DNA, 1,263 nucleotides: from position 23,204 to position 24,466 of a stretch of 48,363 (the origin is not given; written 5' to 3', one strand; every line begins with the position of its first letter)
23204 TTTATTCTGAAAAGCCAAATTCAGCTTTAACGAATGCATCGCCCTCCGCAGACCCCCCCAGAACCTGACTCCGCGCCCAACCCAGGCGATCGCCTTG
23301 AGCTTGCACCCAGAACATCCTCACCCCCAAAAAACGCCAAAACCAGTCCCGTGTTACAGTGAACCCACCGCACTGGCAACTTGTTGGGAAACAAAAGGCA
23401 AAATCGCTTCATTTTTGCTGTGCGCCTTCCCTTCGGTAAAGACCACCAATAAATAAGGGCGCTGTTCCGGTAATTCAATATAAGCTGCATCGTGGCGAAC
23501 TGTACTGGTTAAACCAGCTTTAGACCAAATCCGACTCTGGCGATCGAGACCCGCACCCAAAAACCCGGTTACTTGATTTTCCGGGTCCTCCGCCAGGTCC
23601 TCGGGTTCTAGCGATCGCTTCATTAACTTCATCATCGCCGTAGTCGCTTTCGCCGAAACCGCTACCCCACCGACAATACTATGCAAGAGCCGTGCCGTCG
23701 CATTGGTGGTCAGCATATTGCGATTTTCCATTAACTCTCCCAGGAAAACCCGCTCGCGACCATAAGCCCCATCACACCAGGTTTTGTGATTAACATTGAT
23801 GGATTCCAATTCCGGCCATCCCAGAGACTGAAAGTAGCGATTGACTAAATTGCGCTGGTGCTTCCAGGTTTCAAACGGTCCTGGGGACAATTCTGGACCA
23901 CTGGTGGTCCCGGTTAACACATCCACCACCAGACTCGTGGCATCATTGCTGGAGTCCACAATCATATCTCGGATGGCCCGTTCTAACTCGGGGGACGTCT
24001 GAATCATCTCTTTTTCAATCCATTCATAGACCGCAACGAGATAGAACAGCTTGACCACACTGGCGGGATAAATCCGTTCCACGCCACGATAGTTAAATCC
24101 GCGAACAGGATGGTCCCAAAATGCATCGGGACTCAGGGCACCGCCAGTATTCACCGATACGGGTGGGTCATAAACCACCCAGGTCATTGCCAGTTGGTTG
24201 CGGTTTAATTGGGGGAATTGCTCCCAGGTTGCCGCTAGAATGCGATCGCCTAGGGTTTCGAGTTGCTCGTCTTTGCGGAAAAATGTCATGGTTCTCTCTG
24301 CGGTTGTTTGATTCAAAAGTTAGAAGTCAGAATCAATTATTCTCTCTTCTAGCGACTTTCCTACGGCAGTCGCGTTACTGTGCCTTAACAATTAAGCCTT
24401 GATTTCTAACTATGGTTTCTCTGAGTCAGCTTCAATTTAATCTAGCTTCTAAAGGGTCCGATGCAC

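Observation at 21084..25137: Compact cell-envelope cluster: two paralogous secreted beta-rich proteins, a class-A beta-lactamase-like hydrolase and an SH3b-NlpC/P60 peptidase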

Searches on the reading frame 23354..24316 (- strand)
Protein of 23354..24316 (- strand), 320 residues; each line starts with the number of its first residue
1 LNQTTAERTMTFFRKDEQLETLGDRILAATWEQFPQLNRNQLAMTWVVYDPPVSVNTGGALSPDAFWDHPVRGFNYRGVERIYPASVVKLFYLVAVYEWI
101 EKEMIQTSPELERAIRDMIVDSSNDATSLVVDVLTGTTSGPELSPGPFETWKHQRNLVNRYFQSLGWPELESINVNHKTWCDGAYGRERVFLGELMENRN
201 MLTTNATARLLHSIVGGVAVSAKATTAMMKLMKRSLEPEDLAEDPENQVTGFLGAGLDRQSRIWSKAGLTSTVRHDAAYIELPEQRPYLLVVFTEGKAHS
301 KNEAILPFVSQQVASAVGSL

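Call 4: search_protein_families(library=pfam, proteins=[window:23354-24316:-], max_evalue=0.1)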
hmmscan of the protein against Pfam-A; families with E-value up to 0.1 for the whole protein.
window:23354-24316:- (320 aa): 1 family
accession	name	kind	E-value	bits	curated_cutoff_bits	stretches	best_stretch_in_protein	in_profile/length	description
PF13354.11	Beta-lactamase2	-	1e-17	64.6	22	1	157-294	102-214/214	Beta-lactamase enzyme family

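Call 5: search_protein_families(library=ncbifam, proteins=[window:23354-24316:-], max_evalue=0.1)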
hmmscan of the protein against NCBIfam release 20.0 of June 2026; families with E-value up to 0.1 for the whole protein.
window:23354-24316:- (320 aa): 3 families
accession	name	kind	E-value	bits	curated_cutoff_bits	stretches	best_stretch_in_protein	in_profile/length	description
NF033103.1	bla_class_A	equivalog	4.2e-07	29.4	200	1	197-314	145-254/257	class A beta-lactamase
NF012099.1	SubclassA2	equivalog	0.0048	16.1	320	1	199-314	154-267/275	class A beta-lactamase, subclass A2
NF000389.2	blaPER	exception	0.042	13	650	1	266-312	246-293/308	PER family extended-spectrum class A beta-lactamase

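Call 9: search_solved_structures(query=window:23354-24316:-, max_evalue=1, show_alignments=2)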
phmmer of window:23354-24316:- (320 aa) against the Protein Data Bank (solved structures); distinct sequences matched with E-value up to 1: 6.
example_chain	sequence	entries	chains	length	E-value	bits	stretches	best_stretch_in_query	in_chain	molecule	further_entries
6dgu_B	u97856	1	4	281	0.059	15.9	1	264-312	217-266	Beta-lactamase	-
4d2o_A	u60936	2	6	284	0.06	15.9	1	264-312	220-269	PER-2 BETA-LACTAMASE | Beta-lactamase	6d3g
1e25_A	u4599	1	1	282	0.19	14.2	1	262-312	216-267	EXTENDED-SPECTRUM BETA-LACTAMASE PER-1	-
1i3u_A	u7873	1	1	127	0.48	12.9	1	178-242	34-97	ANTIBODY VHH LAMA DOMAIN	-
1i3v_A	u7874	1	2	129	0.48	12.9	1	178-242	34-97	ANTIBODY VHH LAMA DOMAIN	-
7dss_A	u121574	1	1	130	0.53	12.7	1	170-244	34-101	M8 Nab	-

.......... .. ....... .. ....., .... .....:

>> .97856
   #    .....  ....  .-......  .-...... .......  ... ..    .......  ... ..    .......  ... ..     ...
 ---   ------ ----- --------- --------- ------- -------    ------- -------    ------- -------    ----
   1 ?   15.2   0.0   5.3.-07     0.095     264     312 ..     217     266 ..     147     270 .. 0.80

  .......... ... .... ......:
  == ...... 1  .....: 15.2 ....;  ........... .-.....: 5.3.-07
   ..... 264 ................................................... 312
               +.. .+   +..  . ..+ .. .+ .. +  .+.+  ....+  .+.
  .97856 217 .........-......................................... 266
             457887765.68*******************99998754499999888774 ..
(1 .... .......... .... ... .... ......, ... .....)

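Call 15: find_homologous_proteins(query=window:23354-24316:-)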
Query window:23354-24316:- (320 aa): 7993 proteins with E <= 0.001 among 8000 candidates; the best 120 are listed.
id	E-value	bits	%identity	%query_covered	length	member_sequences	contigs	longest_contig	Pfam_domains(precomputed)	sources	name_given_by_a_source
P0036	2.1e-204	696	98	97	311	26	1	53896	PF13354.13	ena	-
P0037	2.4e-178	610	86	97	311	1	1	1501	PF13354.13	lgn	-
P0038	4.9e-174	596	83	97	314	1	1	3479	PF13354.13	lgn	-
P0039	2.0e-173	594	82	97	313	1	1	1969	PF13354.13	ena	-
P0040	4.1e-173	593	83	97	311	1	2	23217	PF13354.13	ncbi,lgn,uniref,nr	ncbi:serine hydrolase [Phormidium sp. CCY1219]|uniref:serine hydrolase n=1 Tax=Phormidium sp. CCY121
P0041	4.4e-171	586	81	97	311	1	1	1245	PF13354.13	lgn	-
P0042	1.4e-170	585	83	95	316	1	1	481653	PF13354.13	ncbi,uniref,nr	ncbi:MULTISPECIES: serine hydrolase [Trichocoleus]|uniref:Class A beta-lactamase-related serine hydr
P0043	4.1e-170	583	79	97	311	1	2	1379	PF13354.13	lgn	-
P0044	4.9e-170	583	80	97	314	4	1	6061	PF13354.13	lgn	-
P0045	1.0e-169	582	81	97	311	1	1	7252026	PF13354.13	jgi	jgi:beta-lactamase class A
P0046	1.1e-169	582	81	97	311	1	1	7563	PF13354.13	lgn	-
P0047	1.5e-169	581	81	97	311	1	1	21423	PF13354.13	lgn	-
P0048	2.3e-169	581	81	97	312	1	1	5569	PF13354.13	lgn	-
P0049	2.8e-169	580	81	97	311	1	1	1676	PF13354.13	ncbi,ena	-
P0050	3.6e-169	580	82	95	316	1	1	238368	PF13354.13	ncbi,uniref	ncbi:class A beta-lactamase-related serine hydrolase [Trichocoleus desertorum AS-A10]|uniref:serine 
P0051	8.2e-169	579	79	97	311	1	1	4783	PF13354.13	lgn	-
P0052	9.6e-169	579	80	97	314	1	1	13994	PF13354.13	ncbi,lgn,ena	-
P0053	1.5e-168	578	81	97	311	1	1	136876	PF13354.13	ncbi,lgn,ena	-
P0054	2.0e-168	578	81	97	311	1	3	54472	PF13354.13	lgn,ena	-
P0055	3.1e-168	577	80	96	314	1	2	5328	PF13354.13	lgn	-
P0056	3.7e-168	577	82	95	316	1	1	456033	PF13354.13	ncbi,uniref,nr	ncbi:serine hydrolase [Trichocoleus sp. FACHB-591]|uniref:serine hydrolase n=1 Tax=Trichocoleus sp. 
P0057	3.8e-168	577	80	97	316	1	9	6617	PF13354.13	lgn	-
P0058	4.8e-168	576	80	96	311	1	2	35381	PF13354.13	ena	-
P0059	6.2e-168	576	79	97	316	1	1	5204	PF13354.13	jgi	jgi:hypothetical protein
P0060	6.2e-168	576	82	95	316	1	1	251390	PF13354.13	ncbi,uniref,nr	ncbi:serine hydrolase [Trichocoleus sp. FACHB-262]|uniref:serine hydrolase n=1 Tax=Trichocoleus sp. 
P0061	7.3e-168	576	81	97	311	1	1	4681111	PF13354.13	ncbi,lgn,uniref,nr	ncbi:serine hydrolase [Geitlerinema sp. PCC 7407]|uniref:serine hydrolase n=1 Tax=Geitlerinema sp. P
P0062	7.3e-168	576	81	97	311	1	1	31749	PF13354.13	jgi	-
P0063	1.1e-167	575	80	97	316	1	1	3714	PF13354.13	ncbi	ncbi:MAG TPA: serine hydrolase [Allocoleopsis sp.]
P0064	1.2e-167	575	80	97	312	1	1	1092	PF13354.13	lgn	-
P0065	2.1e-167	574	80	96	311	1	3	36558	PF13354.13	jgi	jgi:hypothetical protein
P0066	2.5e-167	574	82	95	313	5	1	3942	PF13354.13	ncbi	-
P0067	2.6e-167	574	78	97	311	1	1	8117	PF13354.13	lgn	-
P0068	4.1e-167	573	79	97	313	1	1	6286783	PF13354.13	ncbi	-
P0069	5.3e-167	573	78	97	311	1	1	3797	PF13354.13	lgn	-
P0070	9.0e-167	572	79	97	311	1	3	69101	PF13354.13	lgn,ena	-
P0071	9.9e-167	572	77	97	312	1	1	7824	PF13354.13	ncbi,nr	ncbi:MAG: serine hydrolase [Leptolyngbyaceae bacterium]|nr:serine hydrolase [Leptolyngbyaceae bacter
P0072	1.3e-166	572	79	98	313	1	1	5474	PF13354.13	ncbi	-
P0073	1.4e-166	571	79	97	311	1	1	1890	PF13354.13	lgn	-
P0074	1.5e-166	571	79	97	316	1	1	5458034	PF13354.13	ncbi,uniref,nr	uniref:serine hydrolase n=1 Tax=Trichocoleus desertorum TaxID=1481672 RepID=UPI0025B5B736|nr:serine 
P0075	1.6e-166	571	79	97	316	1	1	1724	PF13354.13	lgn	-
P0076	1.7e-166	571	79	97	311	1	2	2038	PF13354.13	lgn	-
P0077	1.8e-166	571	78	96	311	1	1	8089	PF13354.13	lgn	-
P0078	2.4e-166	571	78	96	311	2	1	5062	PF13354.13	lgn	-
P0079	2.5e-166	571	78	96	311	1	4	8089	PF13354.13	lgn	-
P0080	2.8e-166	570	78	97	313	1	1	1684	PF13354.13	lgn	-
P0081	3.0e-166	570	79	96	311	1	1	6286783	PF13354.13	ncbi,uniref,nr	ncbi:serine hydrolase [[Phormidium] sp. ETS-05]|uniref:serine hydrolase n=1 Tax=[Phormidium] sp. ETS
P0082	4.2e-166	570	78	97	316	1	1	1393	PF13354.13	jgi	jgi:hypothetical protein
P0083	4.3e-166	570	79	97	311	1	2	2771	PF13354.13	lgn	-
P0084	6.1e-166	569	78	97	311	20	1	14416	PF13354.13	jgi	jgi:beta-lactamase class A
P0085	6.4e-166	569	78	98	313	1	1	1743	PF13354.13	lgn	-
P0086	6.5e-166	569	78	97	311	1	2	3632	PF13354.13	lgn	-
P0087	7.2e-166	569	81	97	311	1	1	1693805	PF13354.13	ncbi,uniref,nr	ncbi:serine hydrolase [Microcoleus sp. FACHB-68]|uniref:serine hydrolase n=1 Tax=Microcoleus sp. FAC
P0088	7.3e-166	569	79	97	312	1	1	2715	PF13354.13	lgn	-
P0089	1.8e-165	568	79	97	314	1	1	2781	PF13354.13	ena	-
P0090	1.8e-165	568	78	97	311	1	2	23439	PF13354.13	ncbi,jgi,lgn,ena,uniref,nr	ncbi:MAG TPA: serine hydrolase [Oscillatoriaceae cyanobacterium M33_DOE_052]|uniref:Serine hydrolase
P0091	3.4e-165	567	81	95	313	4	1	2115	PF13354.13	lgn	-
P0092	5.6e-165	566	79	97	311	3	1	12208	PF13354.13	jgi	jgi:Beta-lactamase enzyme family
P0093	6.2e-165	566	79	97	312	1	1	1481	PF13354.13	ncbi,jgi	jgi:beta-lactamase class A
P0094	6.2e-165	566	80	97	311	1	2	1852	PF13354.13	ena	-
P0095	8.5e-165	566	78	97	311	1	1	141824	PF13354.13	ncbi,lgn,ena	ncbi:MAG TPA: serine hydrolase [Halomicronema sp.]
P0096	9.3e-165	565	78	97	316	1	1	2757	PF13354.13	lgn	-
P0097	1.1e-164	565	77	97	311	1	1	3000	PF13354.13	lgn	-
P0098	1.1e-164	565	77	97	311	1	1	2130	PF13354.13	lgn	-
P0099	1.4e-164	565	79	95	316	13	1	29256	PF13354.13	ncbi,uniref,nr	ncbi:serine hydrolase [Argonema antarcticum]|uniref:serine hydrolase n=1 Tax=Argonema antarcticum Ta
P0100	1.6e-164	565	80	97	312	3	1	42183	PF13354.13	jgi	-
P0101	2.1e-164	564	80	96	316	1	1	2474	PF13354.13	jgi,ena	-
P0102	2.4e-164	564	79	97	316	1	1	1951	PF13354.13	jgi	jgi:hypothetical protein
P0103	2.6e-164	564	78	97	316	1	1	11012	PF13354.13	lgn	-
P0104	2.9e-164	564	79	96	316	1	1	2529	PF13354.13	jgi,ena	jgi:hypothetical protein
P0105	2.9e-164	564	79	96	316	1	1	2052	PF13354.13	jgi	jgi:hypothetical protein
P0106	3.1e-164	564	77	97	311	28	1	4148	PF13354.13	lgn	-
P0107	4.2e-164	563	79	97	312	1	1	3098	PF13354.13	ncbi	-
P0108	4.4e-164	563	79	97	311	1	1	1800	PF13354.13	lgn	-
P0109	4.5e-164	563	79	97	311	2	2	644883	PF13354.13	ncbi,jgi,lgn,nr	ncbi:MAG: class A beta-lactamase-related serine hydrolase [Microcoleus vaginatus WJT46-NPBG5]|jgi:hy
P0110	5.4e-164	563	79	97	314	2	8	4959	PF13354.13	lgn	-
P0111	5.8e-164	563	79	97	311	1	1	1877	PF13354.13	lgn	-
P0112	8.2e-164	562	79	97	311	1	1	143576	PF13354.13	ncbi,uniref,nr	ncbi:serine hydrolase [Oscillatoria sp. FACHB-1407]|uniref:serine hydrolase n=1 Tax=Oscillatoria sp.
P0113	8.6e-164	562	77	97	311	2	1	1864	PF13354.13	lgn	-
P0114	1.4e-163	562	79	96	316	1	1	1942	PF13354.13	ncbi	ncbi:MAG TPA: serine hydrolase [Candidatus Obscuribacterales bacterium]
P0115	1.4e-163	562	79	96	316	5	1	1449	PF13354.13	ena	-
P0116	1.6e-163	561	80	97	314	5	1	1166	PF13354.13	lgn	-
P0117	2.1e-163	561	79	97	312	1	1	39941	PF13354.13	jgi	jgi:hypothetical protein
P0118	2.5e-163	561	77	97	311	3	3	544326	PF13354.13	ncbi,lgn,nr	ncbi:MAG: class A beta-lactamase-related serine hydrolase [Oscillatoriaceae bacterium SKW80]|nr:clas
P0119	2.5e-163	561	78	97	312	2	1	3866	PF13354.13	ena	-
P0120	3.3e-163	560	80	97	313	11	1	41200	PF13354.13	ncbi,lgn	-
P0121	3.7e-163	560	78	96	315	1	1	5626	PF13354.13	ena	-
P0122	5.6e-163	560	78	97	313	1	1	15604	PF13354.13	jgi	jgi:hypothetical protein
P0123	5.9e-163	560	77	97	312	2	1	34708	PF13354.13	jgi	jgi:hypothetical protein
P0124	6.3e-163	559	77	97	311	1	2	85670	PF13354.13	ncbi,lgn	-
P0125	6.9e-163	559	79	97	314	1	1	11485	PF13354.13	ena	-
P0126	8.9e-163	559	78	97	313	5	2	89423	PF13354.13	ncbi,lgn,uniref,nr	ncbi:serine hydrolase [Kamptonema cortianum]|uniref:Serine hydrolase n=1 Tax=Geitlerinema calcuttens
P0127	1.2e-162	559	79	97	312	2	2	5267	PF13354.13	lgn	-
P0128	1.5e-162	558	79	97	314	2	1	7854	PF13354.13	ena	-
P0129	1.8e-162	558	78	97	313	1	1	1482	PF13354.13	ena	-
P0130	1.8e-162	558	78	97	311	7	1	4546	PF13354.13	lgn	-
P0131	2.1e-162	558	79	96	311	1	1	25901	PF13354.13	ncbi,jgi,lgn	ncbi:MAG TPA: serine hydrolase [Crinalium sp.]|jgi:beta-lactamase class A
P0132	2.4e-162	558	78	97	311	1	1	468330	PF13354.13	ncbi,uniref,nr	ncbi:class A beta-lactamase-related serine hydrolase [Ancylothrix sp. C2]|uniref:serine hydrolase n=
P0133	2.4e-162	558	79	97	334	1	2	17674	PF13354.13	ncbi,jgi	jgi:hypothetical protein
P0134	3.5e-162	557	77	97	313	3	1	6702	PF13354.13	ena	-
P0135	3.6e-162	557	77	97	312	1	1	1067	PF13354.13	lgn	-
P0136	3.9e-162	557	79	97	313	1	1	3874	PF13354.13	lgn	-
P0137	4.6e-162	557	78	97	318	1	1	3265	PF13354.13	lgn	-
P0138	5.7e-162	556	80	97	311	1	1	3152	PF13354.13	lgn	-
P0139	6.8e-162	556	76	96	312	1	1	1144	PF13354.13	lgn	-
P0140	8.0e-162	556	77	97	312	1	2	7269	PF13354.13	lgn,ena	-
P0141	9.3e-162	556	79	97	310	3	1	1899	PF13354.13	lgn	-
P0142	1.1e-161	555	77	97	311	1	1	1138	PF13354.13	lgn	-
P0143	1.2e-161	555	79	97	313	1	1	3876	PF13354.13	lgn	-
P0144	1.9e-161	555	77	97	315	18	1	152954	PF13354.13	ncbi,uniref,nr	ncbi:serine hydrolase [Leptolyngbya sp. FACHB-541]|uniref:serine hydrolase n=1 Tax=Leptolyngbya sp. 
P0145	1.9e-161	555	79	97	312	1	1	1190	PF13354.13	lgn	-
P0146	2.4e-161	554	77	97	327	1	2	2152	PF13354.13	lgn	-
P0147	2.4e-161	554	78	97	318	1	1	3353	PF13354.13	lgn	-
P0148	2.9e-161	554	79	95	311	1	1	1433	PF13354.13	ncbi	-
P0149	3.0e-161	554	79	95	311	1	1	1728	PF13354.13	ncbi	-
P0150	4.0e-161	554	79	95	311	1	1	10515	PF13354.13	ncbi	-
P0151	5.3e-161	553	79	97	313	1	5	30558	PF13354.13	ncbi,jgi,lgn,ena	-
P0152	5.6e-161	553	79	97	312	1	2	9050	PF13354.13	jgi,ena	jgi:hypothetical protein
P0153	6.5e-161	553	77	97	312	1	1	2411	PF13354.13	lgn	-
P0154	6.6e-161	553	77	97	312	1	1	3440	PF13354.13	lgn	-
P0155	6.7e-161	553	77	97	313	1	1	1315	PF13354.13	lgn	-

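Call 17: find_related_loci(query=window:23354-24316:-, collection=genome_contigs, flank=6000)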
Query window:23354-24316:- (320 aa) in genome_contigs; peptide patterns used: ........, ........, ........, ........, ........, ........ (x = any residue, [..] = any of these).
165 stretches matched a pattern; 118 encode a relative of the query (tblastn E <= 1e-3); the best 80 are kept; 80 distinct loci.
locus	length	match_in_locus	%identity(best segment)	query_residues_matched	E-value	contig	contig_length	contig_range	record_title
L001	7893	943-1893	98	4-320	0e+0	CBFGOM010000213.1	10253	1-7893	MAG TPA_asm: uncultured Oscillatoriaceae bacterium isolate SRR29873479_metabat2_16 genome assembly, contig: ERZ27315265.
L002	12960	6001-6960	97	1-320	0e+0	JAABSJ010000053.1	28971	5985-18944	MAG: Oscillatoria sp. isolate S11.Bin022 Scaffold_52, whole genome shotgun sequence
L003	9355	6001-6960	97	1-320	0e+0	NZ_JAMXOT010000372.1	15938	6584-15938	Oscillatoria sp. HE19RPO 627, whole genome shotgun sequence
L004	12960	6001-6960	97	1-320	0e+0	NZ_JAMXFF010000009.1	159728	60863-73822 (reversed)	Laspinema palackyanum D2a NODE_10_length_159728_cov_63.399227, whole genome shotgun sequence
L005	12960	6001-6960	97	1-320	0e+0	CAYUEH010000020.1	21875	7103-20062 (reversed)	MAG TPA_asm: uncultured Laspinema sp. isolate binchicken_co405_170 genome assembly, contig: NODE_3470_length_21875_cov_1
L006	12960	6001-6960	96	1-320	0e+0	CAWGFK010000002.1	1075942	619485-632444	MAG: uncultured cyanobacterium isolate MFD01721.bin.1.50 genome assembly, contig: contig_13528, whole genome shotgun seq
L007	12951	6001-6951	97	4-320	0e+0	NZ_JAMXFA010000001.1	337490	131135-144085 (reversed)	Laspinema olomoucense D3b NODE_1_length_337490_cov_99.818321, whole genome shotgun sequence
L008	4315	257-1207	96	4-320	0e+0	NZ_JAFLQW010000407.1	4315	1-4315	Phormidium pseudopriestleyi FRX01 c_000000008123, whole genome shotgun sequence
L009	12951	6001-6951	92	4-320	0e+0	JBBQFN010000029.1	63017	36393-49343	MAG: Cyanophyceae cyanobacterium isolate Co_metawrap_1029 Cmw_1029_k141_2850387_length_63017_cov_44.9944, whole genome s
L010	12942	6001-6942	82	7-320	0e+0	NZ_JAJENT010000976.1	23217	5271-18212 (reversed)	Phormidium sp. CCY1219 NODE_1451245+_length_23217_cov_92.0704, whole genome shotgun sequence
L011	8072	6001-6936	80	9-320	3e-176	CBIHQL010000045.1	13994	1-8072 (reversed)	MAG TPA_asm: uncultured bacterium isolate SRR18156189_concoct_24 genome assembly, contig: ERZ27336846.676, whole genome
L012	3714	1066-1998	80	10-320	0e+0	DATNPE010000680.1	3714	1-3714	MAG TPA_asm: Allocoleopsis sp. isolate SMAG_U16473 k141_1861468, whole genome shotgun sequence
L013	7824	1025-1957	77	10-320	8e-173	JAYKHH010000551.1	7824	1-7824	MAG: Leptolyngbyaceae cyanobacterium isolate 1583017 NODE_62374984, whole genome shotgun sequence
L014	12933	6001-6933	78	10-320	4e-171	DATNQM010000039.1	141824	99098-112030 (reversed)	MAG TPA_asm: Halomicronema sp. isolate SMAG_U16507 k141_113915, whole genome shotgun sequence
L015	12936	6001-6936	77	9-320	8e-171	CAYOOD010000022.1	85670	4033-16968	MAG TPA_asm: uncultured bacterium isolate binchicken_co135_64 genome assembly, contig: NODE_640_length_85670_cov_25.6370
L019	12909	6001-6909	79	10-312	5e-168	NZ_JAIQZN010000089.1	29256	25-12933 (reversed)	Argonema antarcticum A004/B2 NODE_119_length_29256_cov_14.241064, whole genome shotgun sequence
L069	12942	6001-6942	71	8-320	1e-153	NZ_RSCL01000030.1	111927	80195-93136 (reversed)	Dulcicalothrix desertica PCC 7102 sequence030, whole genome shotgun sequence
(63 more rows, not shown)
